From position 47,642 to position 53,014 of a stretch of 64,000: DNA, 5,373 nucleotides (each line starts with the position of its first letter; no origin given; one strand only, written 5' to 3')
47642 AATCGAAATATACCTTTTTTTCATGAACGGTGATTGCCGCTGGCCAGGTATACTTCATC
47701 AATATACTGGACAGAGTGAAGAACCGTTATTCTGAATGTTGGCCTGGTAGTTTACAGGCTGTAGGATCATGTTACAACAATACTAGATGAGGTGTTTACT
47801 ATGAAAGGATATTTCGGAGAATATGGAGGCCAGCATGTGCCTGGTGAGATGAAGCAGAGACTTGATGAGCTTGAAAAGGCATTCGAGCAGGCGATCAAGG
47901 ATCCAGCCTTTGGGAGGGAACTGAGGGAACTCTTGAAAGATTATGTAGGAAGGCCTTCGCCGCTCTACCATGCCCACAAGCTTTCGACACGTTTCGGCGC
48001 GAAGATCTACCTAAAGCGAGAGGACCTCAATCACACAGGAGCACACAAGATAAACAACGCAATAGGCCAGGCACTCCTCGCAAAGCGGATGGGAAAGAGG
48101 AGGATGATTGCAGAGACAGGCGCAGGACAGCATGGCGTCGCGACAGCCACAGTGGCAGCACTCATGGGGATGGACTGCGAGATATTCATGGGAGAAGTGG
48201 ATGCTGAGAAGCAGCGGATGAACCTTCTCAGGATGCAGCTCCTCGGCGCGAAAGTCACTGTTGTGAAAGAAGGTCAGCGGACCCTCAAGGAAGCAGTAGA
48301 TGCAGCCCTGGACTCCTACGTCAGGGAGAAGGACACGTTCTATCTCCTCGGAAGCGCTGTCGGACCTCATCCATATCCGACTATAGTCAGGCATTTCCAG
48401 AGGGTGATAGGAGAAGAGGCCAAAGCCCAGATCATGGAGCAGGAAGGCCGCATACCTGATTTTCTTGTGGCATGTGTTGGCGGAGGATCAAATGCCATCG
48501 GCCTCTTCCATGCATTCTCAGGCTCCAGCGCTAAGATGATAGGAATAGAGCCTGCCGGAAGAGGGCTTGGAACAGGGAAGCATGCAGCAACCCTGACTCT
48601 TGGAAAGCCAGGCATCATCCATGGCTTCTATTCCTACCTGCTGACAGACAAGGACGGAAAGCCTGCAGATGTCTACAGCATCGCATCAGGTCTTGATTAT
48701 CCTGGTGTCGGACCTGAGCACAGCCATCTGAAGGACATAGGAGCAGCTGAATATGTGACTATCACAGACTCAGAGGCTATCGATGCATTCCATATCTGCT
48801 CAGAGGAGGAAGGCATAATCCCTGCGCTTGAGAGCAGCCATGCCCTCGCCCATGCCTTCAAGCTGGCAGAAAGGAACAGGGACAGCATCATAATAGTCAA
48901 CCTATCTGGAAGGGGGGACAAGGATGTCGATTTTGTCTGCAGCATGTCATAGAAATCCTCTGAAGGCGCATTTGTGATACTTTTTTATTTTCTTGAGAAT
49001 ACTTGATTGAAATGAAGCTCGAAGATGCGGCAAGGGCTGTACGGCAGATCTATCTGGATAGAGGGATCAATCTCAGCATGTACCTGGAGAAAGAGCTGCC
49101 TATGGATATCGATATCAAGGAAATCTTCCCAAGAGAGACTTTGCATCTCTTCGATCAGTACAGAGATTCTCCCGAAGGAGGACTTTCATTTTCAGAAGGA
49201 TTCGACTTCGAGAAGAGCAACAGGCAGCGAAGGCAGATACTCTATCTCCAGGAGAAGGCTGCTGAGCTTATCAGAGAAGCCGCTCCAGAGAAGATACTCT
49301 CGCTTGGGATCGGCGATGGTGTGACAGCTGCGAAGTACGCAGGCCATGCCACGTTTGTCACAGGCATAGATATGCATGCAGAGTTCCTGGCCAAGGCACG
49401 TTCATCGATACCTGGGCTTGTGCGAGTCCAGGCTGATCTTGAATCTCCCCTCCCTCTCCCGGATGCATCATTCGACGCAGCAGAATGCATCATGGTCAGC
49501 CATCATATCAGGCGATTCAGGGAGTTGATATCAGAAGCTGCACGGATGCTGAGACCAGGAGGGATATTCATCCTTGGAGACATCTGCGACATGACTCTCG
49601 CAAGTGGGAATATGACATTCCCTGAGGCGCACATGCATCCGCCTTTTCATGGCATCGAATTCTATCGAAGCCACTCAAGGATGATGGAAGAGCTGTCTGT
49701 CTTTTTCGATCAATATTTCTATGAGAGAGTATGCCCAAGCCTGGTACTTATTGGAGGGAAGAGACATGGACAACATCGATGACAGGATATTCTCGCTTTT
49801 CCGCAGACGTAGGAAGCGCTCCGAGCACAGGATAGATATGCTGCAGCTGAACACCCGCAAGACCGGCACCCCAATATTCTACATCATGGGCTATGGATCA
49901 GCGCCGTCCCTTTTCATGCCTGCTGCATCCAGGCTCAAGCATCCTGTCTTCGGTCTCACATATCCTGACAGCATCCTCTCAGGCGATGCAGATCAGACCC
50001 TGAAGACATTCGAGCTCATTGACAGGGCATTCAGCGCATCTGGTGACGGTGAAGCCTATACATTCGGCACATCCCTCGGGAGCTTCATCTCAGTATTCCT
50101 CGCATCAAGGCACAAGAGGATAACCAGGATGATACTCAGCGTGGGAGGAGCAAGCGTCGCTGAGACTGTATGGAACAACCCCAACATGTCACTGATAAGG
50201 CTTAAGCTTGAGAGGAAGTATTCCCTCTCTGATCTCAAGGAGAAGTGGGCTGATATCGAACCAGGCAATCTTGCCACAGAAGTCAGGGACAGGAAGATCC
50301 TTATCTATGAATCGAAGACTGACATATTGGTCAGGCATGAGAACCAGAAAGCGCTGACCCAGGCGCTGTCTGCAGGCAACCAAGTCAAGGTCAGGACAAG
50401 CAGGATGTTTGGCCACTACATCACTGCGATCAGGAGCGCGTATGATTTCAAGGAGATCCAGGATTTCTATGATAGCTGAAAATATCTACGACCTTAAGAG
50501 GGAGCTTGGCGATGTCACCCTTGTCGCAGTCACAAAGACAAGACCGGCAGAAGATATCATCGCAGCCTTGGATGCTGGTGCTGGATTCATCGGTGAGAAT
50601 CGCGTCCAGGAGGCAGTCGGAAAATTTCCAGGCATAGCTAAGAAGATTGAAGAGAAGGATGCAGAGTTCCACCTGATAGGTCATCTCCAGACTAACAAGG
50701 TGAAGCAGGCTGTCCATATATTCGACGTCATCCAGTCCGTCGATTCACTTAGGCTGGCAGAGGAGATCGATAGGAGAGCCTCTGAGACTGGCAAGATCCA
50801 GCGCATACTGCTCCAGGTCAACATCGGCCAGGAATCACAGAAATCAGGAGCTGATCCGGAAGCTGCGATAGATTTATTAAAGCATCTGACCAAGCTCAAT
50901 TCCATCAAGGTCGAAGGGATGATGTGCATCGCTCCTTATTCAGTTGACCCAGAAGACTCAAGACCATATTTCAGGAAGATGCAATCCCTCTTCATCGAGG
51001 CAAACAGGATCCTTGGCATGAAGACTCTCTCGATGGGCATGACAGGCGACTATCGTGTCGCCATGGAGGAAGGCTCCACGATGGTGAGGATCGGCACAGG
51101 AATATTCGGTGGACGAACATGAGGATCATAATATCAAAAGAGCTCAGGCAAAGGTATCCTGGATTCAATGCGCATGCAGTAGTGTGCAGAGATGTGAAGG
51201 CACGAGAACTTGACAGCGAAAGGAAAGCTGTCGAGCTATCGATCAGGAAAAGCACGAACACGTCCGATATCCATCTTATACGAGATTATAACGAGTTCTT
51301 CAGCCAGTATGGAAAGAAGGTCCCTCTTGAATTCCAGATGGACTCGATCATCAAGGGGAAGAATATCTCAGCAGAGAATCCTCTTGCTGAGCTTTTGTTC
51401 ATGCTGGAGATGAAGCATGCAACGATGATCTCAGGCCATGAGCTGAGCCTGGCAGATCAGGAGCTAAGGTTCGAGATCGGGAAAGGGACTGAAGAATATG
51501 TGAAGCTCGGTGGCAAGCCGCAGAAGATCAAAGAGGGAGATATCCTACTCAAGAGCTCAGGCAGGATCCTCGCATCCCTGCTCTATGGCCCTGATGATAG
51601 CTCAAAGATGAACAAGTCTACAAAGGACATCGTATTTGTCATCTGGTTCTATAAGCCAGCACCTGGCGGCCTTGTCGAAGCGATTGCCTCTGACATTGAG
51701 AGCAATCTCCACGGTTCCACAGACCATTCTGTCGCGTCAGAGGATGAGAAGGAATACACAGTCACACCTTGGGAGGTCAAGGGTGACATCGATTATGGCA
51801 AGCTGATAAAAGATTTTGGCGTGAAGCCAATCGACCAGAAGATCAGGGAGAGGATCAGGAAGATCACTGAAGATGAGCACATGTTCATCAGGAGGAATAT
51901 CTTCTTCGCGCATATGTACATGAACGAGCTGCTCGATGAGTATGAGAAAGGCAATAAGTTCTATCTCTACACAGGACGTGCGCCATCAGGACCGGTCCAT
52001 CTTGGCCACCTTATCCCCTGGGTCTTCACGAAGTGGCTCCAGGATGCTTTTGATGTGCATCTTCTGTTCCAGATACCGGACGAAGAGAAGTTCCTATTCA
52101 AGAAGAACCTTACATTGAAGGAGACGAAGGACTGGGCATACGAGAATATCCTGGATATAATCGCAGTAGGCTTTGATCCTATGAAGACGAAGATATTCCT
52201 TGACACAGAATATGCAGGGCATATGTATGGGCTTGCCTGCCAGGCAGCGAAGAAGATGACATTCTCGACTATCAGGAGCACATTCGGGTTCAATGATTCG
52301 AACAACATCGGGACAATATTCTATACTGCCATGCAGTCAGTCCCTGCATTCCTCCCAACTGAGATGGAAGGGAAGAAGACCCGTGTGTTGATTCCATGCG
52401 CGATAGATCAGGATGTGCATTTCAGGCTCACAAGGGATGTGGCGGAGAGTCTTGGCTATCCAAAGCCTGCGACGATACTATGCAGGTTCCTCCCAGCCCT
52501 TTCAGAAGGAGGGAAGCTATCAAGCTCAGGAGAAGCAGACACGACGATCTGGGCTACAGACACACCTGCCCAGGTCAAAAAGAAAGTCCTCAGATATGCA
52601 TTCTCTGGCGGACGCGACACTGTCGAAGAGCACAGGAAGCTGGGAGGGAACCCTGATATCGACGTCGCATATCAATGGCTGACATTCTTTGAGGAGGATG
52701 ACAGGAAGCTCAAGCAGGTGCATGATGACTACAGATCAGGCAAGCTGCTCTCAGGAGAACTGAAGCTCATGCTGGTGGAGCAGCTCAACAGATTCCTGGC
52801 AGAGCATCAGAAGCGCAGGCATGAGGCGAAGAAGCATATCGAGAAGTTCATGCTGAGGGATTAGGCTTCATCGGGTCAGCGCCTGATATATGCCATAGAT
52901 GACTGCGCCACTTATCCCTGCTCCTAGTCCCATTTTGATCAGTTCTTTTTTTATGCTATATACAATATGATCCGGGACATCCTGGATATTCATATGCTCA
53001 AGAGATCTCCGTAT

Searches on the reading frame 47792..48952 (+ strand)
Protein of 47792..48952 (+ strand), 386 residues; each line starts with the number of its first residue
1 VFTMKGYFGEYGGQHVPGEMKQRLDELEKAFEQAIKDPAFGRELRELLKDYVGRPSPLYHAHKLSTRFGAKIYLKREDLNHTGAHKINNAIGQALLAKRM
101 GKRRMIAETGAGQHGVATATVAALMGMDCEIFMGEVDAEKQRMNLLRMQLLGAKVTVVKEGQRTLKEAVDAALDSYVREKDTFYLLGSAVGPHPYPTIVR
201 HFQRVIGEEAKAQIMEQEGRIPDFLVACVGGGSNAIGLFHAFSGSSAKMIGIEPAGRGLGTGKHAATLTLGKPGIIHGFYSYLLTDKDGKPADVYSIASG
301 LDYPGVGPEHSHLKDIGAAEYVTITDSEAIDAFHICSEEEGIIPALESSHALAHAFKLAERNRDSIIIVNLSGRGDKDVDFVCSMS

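Call 81: search_protein_families(library=pfam, proteins=[window:47792-48952:+], max_evalue=0.00001)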
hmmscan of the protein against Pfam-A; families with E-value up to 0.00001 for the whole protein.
window:47792-48952:+ (386 aa): 1 family
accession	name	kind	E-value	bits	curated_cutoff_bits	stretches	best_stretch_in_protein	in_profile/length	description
PF00291.31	PALP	-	2.5e-45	155.5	35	1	53-371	5-293/295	Pyridoxal-phosphate dependent enzyme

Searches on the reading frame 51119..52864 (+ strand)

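Call 81: search_protein_families(library=pfam, proteins=[window:51119-52864:+], max_evalue=0.00001)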
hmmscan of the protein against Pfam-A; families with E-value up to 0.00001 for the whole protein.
window:51119-52864:+ (581 aa): 1 family
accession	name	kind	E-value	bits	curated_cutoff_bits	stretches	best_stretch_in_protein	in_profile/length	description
PF00579.31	tRNA-synt_1b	-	4.3e-25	89.1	21.1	1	278-560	3-291/292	tRNA synthetases class I (W and Y)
